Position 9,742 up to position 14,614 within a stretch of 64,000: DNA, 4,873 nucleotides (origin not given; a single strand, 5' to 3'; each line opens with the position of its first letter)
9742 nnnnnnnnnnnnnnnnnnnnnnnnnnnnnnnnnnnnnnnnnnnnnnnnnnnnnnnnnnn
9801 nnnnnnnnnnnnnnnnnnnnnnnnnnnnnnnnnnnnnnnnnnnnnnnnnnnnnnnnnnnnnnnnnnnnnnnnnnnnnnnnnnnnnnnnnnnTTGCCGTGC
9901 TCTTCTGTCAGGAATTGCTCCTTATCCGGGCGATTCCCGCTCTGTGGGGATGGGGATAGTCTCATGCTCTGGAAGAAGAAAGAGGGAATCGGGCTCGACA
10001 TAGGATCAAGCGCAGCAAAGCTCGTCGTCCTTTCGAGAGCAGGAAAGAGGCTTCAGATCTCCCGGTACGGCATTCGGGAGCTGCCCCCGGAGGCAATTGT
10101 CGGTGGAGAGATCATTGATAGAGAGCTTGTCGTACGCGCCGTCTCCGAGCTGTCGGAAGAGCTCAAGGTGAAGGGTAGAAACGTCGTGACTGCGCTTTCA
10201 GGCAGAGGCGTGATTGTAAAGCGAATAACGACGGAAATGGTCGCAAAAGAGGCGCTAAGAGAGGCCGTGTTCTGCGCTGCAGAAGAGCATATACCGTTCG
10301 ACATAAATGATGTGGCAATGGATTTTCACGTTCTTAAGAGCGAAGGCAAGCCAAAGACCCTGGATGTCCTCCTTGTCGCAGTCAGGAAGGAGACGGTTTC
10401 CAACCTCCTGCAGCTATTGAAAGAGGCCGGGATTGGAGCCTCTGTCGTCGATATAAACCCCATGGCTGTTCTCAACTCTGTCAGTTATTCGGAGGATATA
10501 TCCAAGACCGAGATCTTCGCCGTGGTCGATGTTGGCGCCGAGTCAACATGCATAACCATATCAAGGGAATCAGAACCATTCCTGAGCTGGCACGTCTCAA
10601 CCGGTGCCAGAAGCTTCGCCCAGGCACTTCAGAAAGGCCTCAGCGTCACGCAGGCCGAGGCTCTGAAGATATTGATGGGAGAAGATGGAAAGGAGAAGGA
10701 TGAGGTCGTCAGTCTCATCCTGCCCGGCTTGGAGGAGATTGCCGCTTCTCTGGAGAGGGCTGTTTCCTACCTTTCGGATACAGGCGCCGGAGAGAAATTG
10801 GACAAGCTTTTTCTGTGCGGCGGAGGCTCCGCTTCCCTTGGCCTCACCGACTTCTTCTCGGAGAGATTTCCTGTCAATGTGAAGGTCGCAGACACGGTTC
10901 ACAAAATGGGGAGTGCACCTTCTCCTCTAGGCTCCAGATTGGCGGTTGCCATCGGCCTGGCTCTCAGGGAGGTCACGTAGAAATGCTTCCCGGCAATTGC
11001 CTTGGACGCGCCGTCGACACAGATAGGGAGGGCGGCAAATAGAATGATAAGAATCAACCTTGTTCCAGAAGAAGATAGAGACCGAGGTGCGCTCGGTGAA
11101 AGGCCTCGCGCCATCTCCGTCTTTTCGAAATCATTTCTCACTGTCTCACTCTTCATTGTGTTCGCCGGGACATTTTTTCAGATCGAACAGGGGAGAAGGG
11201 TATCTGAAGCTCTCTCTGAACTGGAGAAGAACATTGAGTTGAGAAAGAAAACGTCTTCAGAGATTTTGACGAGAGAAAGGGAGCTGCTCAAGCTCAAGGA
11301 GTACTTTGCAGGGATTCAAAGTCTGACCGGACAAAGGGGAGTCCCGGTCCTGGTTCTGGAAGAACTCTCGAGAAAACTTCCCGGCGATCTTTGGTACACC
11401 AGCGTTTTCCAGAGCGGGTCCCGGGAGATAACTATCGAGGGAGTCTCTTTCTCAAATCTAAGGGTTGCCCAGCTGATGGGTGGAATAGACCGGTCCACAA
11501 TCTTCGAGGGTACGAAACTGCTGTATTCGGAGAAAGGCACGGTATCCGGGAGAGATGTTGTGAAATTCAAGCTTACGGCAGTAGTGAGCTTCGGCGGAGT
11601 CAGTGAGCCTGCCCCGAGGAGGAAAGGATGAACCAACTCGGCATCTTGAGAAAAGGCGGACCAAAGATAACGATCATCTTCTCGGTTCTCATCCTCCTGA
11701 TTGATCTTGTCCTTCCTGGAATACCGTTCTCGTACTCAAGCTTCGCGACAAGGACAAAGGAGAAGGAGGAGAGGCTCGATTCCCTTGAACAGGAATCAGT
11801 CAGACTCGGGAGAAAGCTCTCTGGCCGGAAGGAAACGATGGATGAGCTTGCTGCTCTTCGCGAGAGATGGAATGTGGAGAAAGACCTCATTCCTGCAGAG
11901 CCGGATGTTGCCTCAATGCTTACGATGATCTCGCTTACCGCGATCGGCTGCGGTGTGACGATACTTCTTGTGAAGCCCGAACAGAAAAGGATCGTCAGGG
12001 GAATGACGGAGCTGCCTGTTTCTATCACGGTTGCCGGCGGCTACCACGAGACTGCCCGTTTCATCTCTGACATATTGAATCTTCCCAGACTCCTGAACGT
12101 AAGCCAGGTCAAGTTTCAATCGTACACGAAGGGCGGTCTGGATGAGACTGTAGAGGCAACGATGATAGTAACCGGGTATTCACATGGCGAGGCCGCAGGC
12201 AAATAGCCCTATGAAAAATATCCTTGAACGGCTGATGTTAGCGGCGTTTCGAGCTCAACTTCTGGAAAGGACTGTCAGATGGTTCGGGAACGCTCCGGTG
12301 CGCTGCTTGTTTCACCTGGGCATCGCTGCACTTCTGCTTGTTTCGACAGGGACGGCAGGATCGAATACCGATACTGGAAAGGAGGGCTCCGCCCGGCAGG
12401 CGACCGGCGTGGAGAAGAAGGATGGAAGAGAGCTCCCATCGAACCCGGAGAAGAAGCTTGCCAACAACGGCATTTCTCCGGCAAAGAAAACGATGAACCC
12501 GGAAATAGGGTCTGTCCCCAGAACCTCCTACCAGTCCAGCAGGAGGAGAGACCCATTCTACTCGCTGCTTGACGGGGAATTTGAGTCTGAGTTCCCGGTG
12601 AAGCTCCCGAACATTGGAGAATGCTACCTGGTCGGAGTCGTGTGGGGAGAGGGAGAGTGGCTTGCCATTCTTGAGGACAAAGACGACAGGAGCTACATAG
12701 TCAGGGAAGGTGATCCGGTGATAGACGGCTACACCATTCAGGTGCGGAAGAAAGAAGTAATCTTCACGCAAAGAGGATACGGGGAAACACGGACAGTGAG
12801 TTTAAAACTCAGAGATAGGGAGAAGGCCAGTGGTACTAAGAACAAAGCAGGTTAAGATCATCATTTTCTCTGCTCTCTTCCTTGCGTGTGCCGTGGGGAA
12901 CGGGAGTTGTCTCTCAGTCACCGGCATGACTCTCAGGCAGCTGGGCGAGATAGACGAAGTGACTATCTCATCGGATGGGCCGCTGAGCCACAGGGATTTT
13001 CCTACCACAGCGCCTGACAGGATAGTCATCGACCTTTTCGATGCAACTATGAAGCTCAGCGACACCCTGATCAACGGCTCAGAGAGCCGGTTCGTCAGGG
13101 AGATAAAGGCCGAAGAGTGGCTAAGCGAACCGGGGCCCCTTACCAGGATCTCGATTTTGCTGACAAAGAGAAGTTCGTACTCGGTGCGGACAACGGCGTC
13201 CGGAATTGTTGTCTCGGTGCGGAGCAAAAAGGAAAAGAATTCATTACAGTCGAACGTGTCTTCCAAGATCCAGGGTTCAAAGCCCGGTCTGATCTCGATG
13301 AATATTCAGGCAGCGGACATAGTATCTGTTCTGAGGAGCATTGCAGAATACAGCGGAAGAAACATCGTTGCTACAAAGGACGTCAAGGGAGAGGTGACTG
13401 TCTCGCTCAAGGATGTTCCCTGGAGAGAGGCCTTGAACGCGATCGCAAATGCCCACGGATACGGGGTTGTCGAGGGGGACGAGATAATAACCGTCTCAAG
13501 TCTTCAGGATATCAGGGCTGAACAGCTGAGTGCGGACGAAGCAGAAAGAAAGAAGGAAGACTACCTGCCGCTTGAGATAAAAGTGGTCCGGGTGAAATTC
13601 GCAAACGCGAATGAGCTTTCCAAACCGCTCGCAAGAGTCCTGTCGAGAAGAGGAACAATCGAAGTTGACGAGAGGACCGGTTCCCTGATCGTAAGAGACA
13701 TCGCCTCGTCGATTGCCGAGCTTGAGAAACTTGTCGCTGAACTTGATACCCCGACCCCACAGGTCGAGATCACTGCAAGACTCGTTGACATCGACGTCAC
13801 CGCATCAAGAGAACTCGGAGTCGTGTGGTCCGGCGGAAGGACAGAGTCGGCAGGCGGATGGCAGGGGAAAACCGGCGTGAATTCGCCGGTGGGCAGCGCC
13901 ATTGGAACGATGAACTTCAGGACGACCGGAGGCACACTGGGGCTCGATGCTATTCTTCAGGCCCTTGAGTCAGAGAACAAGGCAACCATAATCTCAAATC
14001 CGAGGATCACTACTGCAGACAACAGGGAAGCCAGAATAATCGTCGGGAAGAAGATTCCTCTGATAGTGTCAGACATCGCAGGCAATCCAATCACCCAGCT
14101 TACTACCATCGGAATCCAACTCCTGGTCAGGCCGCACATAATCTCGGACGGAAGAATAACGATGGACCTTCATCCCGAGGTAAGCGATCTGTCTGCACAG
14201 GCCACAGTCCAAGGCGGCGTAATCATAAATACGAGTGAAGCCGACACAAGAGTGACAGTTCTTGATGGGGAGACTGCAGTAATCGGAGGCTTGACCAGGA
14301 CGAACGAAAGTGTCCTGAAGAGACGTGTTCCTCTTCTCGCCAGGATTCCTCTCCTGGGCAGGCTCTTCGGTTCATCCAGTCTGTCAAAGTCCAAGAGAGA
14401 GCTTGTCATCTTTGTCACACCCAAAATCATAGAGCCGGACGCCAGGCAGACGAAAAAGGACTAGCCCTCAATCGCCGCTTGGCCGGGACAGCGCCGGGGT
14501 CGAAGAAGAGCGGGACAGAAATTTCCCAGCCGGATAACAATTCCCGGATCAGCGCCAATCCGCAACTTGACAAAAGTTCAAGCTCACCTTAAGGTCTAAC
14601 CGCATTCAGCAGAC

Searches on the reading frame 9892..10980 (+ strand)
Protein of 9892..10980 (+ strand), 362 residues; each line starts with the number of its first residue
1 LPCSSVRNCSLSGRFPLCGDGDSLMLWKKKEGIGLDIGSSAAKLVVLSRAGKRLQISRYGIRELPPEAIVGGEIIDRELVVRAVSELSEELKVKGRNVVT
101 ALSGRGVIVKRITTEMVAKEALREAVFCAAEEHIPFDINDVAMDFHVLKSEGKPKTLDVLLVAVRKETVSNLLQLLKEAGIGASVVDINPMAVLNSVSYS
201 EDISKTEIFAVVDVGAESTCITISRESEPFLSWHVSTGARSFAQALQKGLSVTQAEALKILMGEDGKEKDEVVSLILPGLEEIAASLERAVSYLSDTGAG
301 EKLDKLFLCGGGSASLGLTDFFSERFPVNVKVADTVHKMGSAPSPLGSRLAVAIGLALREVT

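Call 23: search_protein_families(library=pfam, proteins=[window:9892-10980:+], max_evalue=1e-8)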
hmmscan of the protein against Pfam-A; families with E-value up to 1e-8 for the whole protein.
window:9892-10980:+ (362 aa): 1 family
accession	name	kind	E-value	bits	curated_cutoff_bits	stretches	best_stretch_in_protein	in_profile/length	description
PF11104.14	PilM_2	-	9.5e-48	163.3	27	1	34-360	1-339/340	Type IV pilus assembly protein PilM;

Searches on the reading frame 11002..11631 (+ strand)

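Call 23: search_protein_families(library=pfam, proteins=[window:11002-11631:+], max_evalue=1e-8)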
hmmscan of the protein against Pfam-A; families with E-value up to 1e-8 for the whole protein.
window:11002-11631:+ (209 aa): 1 family
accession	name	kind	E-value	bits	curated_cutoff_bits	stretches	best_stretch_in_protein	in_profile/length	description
PF05137.18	PilN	-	2.5e-16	59.9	22.8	1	118-194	2-77/78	Fimbrial assembly protein (PilN)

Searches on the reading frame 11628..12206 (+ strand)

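Call 23: search_protein_families(library=pfam, proteins=[window:11628-12206:+], max_evalue=1e-8)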
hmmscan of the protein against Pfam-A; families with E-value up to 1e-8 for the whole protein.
window:11628-12206:+ (192 aa): 1 family
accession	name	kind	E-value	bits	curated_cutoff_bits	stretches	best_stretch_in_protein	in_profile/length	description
PF04350.18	PilO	-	9e-19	68.5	22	1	45-185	6-142/145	Pilus assembly protein, PilO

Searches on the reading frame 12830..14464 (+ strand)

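Call 23: search_protein_families(library=pfam, proteins=[window:12830-14464:+], max_evalue=1e-8)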
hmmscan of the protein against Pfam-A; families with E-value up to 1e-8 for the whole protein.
window:12830-14464:+ (544 aa): 2 families
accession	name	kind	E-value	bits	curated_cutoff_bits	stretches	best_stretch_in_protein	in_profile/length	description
PF00263.26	Secretin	-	3.1e-45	154.3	27.5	1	378-535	1-169/169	Bacterial type II and III secretion system protein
PF03958.22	Secretin_N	-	9.1e-15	55.1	28.2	1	251-311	2-69/69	Bacterial type II/III secretion system short domain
